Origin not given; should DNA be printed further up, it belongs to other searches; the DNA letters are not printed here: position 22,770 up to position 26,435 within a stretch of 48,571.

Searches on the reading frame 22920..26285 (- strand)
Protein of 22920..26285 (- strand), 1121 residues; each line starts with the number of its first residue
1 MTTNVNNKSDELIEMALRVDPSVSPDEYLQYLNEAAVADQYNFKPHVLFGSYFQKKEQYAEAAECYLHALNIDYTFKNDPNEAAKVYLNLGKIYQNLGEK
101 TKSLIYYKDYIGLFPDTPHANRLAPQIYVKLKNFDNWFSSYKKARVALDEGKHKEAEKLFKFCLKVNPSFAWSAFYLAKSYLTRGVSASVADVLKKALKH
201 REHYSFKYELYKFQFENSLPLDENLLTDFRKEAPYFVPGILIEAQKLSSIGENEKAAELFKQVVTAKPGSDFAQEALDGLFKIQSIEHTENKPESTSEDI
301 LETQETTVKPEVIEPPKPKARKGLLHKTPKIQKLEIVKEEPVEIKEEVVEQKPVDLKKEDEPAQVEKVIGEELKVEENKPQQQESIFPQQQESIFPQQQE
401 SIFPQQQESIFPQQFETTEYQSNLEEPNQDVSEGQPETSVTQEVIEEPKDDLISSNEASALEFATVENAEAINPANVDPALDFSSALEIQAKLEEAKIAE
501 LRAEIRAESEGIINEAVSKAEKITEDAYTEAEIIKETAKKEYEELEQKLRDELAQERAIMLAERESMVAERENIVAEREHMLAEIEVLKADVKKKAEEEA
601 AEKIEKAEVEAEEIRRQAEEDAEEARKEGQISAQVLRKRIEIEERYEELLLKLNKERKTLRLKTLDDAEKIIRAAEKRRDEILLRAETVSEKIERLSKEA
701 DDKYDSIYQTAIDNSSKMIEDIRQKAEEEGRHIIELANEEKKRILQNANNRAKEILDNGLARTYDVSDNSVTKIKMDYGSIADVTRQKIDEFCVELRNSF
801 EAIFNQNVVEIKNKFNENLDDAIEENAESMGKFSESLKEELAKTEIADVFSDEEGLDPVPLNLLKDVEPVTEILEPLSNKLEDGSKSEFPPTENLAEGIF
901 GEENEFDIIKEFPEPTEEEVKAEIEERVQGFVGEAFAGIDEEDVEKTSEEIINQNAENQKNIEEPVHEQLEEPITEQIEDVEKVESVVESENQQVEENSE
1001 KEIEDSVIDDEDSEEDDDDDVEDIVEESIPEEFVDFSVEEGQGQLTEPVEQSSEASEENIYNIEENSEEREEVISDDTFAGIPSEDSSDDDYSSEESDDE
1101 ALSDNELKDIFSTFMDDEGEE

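Call 63: search_protein_families(library=pfam, proteins=[window:22920-26285:-], max_evalue=0.0001)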
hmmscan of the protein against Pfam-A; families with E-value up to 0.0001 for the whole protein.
window:22920-26285:- (1121 aa): 5 families
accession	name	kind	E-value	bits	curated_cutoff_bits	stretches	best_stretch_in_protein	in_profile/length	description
PF13181.12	TPR_8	-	6e-14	51.4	25.7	0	84-116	1-33/34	Tetratricopeptide repeat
PF00515.34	TPR_1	-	3.7e-08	33.3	27.8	0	84-115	1-32/34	Tetratricopeptide repeat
PF13424.12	TPR_12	-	3.9e-08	33.8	30.1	0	50-113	10-74/77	Tetratricopeptide repeat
PF07719.23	TPR_2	-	2.5e-07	30.7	27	0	84-115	1-32/34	Tetratricopeptide repeat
PF13432.12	TPR_16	-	1.6e-05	25.7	32.7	0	141-185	1-45/65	Tetratricopeptide repeat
